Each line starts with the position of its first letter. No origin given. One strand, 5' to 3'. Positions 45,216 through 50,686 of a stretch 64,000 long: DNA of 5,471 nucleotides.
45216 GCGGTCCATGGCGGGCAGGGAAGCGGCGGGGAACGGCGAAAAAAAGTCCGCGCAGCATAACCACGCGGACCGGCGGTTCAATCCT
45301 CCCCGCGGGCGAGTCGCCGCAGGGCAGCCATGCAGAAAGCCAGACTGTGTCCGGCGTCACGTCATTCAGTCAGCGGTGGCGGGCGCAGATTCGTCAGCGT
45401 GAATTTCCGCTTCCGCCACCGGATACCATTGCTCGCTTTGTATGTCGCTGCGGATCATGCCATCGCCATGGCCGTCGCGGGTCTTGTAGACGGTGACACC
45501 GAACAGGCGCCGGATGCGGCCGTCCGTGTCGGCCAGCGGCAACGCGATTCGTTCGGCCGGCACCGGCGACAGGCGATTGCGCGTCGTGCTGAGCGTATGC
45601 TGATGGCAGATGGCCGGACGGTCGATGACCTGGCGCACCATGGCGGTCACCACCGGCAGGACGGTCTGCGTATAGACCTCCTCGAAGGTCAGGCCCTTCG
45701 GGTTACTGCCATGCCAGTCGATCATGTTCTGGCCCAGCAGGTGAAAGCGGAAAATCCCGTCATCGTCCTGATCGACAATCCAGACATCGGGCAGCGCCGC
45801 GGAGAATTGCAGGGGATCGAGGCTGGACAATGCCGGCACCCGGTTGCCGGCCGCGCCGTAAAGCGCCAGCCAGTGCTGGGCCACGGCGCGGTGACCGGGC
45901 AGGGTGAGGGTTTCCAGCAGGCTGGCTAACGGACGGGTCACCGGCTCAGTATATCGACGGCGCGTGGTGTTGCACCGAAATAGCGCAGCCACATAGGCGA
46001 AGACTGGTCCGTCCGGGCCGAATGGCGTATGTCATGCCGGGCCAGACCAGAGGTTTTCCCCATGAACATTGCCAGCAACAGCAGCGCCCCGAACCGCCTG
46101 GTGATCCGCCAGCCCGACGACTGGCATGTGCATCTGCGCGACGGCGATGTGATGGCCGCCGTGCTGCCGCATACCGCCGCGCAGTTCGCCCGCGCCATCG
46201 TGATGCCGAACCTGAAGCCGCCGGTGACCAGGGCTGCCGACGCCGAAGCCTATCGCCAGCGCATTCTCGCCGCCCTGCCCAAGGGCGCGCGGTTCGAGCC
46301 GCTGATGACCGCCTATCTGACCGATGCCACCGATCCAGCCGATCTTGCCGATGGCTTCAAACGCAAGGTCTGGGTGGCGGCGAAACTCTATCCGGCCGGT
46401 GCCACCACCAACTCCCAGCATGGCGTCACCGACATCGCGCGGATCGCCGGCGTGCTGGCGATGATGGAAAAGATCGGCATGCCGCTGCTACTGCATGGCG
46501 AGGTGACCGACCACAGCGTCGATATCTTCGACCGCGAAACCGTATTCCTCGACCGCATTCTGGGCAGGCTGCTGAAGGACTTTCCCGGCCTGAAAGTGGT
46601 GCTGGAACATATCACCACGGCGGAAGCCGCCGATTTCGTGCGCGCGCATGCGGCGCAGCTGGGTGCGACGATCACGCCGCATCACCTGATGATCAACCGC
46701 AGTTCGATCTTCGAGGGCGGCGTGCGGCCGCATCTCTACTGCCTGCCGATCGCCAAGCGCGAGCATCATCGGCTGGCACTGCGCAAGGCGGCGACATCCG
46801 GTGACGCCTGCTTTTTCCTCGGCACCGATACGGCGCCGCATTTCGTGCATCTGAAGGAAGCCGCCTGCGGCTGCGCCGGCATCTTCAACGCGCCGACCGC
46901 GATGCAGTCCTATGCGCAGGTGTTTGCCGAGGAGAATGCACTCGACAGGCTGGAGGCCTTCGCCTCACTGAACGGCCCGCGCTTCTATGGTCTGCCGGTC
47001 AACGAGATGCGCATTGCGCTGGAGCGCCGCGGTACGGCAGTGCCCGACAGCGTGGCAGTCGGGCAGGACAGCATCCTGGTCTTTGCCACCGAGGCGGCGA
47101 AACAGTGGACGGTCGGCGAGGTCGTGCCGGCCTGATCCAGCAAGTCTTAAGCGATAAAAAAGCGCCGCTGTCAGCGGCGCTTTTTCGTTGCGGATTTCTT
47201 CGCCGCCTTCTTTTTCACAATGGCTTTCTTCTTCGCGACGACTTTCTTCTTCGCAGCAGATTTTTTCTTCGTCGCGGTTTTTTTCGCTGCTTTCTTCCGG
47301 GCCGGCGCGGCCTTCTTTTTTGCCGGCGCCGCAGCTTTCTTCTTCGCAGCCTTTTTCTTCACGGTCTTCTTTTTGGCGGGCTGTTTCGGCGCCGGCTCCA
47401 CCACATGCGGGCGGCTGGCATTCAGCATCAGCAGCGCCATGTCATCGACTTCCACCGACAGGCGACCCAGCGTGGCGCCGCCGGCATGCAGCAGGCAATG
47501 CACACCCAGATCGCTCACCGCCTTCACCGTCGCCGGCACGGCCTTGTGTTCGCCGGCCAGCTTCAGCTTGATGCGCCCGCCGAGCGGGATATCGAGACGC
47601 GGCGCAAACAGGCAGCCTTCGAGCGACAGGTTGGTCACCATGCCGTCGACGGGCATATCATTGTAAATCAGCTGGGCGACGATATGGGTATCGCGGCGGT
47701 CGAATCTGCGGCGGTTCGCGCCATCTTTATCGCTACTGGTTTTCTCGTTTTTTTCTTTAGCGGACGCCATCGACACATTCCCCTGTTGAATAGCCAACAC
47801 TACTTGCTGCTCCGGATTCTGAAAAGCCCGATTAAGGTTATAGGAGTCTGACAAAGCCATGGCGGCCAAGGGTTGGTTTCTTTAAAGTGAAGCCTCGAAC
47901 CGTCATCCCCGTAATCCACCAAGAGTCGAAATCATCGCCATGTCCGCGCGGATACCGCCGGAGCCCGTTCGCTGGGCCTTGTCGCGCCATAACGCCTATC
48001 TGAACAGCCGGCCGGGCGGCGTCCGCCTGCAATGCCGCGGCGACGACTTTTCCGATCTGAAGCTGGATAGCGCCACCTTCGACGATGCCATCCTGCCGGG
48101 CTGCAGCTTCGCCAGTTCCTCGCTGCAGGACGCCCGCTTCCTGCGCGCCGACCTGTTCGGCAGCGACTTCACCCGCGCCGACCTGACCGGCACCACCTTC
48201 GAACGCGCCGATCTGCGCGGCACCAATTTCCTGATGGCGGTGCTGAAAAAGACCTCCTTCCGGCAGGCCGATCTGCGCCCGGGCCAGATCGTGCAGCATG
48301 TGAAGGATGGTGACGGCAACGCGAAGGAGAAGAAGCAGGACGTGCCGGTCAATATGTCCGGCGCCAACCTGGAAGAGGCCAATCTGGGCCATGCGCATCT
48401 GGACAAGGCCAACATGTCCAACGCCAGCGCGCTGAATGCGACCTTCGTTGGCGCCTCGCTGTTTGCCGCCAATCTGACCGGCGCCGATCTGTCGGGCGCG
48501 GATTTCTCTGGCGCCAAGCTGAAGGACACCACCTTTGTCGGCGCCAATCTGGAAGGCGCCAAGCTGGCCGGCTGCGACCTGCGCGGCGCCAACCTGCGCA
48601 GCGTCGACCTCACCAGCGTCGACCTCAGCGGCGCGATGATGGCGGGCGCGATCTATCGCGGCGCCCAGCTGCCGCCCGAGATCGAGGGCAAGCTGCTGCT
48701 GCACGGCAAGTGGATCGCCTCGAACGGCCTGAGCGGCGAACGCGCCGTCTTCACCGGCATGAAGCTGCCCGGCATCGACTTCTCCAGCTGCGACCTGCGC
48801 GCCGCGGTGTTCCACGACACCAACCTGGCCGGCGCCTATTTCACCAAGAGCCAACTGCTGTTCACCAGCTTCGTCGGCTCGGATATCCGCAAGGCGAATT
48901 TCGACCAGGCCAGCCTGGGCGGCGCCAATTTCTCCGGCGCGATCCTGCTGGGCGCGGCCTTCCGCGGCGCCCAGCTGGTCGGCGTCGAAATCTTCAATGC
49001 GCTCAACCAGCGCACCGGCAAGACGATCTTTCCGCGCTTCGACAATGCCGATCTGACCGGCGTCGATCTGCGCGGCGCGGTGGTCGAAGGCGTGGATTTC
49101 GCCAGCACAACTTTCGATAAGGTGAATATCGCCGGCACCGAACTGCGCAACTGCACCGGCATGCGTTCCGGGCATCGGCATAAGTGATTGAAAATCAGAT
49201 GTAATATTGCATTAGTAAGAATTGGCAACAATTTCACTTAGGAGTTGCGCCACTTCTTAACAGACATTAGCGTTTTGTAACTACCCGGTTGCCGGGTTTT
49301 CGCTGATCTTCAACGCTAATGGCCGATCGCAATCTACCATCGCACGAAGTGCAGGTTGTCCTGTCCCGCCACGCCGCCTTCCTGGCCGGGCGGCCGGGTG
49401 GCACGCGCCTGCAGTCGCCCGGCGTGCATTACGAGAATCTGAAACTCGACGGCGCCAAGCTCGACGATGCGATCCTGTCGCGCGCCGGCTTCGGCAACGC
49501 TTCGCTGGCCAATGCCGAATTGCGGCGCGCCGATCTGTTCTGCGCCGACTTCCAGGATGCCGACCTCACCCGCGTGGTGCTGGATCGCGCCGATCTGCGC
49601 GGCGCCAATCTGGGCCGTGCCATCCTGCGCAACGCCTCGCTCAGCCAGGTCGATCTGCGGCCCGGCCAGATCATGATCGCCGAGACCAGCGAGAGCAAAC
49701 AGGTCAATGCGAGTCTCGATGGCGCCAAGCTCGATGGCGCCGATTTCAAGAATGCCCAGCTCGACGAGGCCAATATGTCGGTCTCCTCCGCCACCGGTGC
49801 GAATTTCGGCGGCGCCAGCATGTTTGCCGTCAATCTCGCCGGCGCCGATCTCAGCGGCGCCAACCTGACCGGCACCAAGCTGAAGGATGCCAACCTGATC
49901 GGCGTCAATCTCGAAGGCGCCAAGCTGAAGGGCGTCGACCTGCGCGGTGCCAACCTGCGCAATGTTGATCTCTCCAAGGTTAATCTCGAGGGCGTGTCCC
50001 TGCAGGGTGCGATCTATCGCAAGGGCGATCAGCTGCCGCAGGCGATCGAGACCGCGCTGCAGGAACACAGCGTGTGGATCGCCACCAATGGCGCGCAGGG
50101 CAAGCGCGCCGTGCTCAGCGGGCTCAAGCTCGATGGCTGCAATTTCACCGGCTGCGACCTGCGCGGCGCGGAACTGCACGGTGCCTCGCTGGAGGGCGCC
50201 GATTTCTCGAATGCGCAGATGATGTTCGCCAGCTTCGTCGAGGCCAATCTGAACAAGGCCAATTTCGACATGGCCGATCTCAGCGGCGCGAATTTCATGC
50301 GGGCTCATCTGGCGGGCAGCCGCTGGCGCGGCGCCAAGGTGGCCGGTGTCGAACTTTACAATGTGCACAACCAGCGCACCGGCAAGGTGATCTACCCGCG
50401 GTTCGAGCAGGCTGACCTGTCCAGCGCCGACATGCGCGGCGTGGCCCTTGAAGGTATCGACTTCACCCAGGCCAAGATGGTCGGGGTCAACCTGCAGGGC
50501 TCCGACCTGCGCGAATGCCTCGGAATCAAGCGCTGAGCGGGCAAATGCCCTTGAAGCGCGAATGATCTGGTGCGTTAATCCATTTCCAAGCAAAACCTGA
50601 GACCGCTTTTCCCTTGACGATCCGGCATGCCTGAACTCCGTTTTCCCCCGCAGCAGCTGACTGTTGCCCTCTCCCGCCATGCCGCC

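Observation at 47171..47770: PilZ domain fused to a histone H1-like tail: candidate c-di-GMP-responsive nucleoid protein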

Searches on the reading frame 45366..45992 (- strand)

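Call 31: search_protein_families(library=pfam, proteins=[window:45366-45992:-])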
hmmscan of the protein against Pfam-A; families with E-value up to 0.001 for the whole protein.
window:45366-45992:- (208 aa): 1 family
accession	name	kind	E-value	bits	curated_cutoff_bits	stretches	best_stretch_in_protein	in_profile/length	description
PF07310.19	PAS_5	-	4.7e-14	52.9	22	1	34-166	6-135/137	PAS domain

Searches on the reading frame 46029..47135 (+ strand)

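Call 31: search_protein_families(library=pfam, proteins=[window:46029-47135:+])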
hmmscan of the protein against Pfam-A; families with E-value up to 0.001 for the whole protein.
window:46029-47135:+ (368 aa): 1 family
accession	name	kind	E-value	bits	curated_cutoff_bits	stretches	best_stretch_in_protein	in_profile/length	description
PF01979.26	Amidohydro_1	-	3.5e-20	73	25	1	31-323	8-301/345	Amidohydrolase family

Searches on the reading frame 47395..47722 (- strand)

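Call 45: search_solved_structures(query=window:47395-47722:-, max_evalue=10, show_alignments=3)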
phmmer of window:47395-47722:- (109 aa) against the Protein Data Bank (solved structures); distinct sequences matched with E-value up to 10: 6.
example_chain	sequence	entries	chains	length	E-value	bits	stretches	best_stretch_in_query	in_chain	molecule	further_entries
7mfn_BBB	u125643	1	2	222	0.28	14.4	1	58-84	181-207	N-acetylmannosamine-6-phosphate 2-epimerase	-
6vva_A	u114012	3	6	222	0.3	14.4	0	60-84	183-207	N-acetylmannosamine-6-phosphate 2-epimerase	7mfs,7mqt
1y0e_A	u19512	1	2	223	0.31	14.3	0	60-84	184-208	Putative N-acetylmannosamine-6-phosphate 2-epimerase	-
4v81_H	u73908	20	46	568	0.44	13.8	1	56-91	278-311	T-complex protein 1 subunit theta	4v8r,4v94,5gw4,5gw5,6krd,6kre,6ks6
5c33_A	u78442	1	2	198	0.91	12.8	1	20-60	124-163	Ryanodine receptor 2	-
6j6l_A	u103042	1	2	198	1.8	11.9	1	20-60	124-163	Ryanodine receptor 2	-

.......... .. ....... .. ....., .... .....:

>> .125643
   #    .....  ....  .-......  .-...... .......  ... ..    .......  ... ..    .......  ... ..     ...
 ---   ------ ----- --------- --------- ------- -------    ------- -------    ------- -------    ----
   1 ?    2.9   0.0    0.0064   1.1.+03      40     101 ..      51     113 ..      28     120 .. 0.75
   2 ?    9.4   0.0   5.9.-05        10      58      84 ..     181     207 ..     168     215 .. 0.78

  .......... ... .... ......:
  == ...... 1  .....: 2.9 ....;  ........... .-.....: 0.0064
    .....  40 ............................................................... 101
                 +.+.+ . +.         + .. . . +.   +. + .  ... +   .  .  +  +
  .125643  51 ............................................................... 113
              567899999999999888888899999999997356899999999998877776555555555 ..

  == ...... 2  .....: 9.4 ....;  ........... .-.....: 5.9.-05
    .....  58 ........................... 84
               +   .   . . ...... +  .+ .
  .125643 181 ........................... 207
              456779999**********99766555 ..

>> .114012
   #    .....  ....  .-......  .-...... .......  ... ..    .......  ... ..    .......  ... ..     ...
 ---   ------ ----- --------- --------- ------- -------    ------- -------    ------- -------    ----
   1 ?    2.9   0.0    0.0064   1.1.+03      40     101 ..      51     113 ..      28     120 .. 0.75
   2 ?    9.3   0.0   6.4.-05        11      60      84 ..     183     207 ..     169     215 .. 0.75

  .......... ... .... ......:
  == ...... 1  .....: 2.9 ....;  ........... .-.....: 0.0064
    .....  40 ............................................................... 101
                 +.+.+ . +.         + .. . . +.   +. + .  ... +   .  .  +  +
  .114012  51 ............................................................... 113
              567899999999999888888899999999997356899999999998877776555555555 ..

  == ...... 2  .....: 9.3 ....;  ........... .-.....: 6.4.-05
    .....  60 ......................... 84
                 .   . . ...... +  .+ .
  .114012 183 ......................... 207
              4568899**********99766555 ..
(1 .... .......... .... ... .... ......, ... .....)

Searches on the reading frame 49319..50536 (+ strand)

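Call 31: search_protein_families(library=pfam, proteins=[window:49319-50536:+])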
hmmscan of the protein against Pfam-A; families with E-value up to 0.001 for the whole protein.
window:49319-50536:+ (405 aa): 4 families
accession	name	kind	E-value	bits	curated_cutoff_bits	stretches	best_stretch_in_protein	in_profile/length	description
PF00805.28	Pentapeptide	-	8.5e-70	230.2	20.2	9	191-230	1-40/40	Pentapeptide repeats (8 copies)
PF13599.13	Pentapeptide_4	-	1.2e-36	125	38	4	271-344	3-76/78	Pentapeptide repeat region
PF13576.12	Pentapeptide_3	-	5.4e-31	107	27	1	272-312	2-45/48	Pentapeptide repeats (9 copies)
PF25296.1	Decapeptide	-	3.2e-08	33.8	45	0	270-326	16-72/74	Decapeptide repeat region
